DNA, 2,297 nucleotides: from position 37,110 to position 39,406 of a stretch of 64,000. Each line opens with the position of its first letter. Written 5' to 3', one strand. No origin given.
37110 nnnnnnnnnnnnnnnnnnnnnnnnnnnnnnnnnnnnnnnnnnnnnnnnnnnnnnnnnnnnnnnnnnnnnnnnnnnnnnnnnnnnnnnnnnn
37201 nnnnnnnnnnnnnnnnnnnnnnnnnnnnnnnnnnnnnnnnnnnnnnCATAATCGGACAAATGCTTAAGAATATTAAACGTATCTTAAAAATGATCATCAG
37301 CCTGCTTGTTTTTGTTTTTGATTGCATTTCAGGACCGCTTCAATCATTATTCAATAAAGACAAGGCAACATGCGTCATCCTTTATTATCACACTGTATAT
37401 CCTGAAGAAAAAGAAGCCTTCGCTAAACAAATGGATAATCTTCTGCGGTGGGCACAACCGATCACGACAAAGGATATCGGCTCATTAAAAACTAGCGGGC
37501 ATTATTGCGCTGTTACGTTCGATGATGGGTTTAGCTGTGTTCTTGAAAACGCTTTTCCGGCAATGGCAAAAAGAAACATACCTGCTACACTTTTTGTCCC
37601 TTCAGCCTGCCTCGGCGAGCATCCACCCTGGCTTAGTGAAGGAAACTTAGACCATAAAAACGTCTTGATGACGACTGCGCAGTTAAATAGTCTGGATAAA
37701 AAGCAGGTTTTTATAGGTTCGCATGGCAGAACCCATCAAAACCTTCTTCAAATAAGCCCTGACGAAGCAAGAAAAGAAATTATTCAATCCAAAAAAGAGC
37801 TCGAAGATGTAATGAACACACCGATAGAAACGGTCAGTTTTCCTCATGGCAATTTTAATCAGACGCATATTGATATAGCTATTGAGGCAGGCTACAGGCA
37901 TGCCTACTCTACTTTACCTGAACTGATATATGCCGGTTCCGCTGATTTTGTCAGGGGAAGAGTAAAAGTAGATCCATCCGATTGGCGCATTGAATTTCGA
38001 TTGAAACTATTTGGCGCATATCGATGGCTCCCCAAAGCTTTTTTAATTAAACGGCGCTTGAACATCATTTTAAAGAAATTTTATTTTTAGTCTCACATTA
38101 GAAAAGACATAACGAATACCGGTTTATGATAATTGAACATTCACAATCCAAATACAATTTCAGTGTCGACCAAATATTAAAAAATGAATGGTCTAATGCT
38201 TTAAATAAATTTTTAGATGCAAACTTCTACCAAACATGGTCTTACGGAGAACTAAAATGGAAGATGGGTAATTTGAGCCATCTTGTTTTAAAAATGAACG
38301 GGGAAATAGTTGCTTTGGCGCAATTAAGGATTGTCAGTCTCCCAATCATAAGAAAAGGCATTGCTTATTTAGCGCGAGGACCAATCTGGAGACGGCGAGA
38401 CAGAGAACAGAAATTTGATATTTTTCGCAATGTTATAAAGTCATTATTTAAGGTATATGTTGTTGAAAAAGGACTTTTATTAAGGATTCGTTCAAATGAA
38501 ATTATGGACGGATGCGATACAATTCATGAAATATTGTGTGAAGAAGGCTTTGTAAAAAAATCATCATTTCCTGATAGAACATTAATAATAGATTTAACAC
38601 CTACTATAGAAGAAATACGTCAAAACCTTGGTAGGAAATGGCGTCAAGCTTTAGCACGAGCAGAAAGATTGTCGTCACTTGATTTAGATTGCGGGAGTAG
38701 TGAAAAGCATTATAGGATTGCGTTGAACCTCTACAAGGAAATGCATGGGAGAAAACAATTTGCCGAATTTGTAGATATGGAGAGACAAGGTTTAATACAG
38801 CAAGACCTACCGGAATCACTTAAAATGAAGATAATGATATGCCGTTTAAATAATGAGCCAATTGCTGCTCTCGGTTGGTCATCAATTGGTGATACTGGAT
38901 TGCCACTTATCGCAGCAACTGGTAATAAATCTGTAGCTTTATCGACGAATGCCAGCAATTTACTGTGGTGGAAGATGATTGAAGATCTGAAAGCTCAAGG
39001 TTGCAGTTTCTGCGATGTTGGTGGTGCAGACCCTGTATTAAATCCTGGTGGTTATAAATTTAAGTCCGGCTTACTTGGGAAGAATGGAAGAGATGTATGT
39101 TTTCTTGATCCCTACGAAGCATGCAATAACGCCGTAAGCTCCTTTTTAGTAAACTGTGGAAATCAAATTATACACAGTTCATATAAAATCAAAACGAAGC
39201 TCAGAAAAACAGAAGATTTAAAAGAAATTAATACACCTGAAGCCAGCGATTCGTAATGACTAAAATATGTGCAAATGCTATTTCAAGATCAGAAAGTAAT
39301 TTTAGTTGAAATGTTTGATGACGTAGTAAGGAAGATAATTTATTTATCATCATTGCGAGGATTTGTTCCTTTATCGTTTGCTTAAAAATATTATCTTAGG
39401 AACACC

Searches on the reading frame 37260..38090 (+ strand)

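Call 10: search_protein_families(library=pfam, proteins=[window:37260-38090:+], max_evalue=0.001)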
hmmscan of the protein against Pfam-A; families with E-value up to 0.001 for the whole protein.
window:37260-38090:+ (276 aa): 1 family
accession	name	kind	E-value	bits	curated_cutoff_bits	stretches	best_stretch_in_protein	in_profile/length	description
PF01522.26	Polysacc_deac_1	-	7.9e-21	74.7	23.1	1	77-213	3-122/124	Polysaccharide deacetylase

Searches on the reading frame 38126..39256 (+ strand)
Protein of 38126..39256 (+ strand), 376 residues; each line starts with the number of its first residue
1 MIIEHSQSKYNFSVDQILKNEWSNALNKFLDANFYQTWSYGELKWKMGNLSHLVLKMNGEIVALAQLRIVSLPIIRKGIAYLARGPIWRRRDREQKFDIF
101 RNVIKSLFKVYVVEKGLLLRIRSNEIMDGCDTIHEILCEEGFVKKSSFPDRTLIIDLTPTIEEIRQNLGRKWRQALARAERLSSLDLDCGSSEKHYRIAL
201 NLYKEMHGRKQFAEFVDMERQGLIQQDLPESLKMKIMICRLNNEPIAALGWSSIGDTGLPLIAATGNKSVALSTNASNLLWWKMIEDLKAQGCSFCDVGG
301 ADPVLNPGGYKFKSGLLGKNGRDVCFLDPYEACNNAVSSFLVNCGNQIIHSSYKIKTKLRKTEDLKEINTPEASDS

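Call 10: search_protein_families(library=pfam, proteins=[window:38126-39256:+], max_evalue=0.001)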
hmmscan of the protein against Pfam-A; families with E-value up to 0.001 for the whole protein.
window:38126-39256:+ (376 aa): 2 families
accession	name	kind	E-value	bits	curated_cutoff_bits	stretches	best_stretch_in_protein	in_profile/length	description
PF13480.13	Acetyltransf_6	-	2.5e-06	28.1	22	1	170-302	5-138/143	Acetyltransferase (GNAT) domain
PF02388.22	FemAB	-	1e-05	25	24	0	275-315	335-377/406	FemAB family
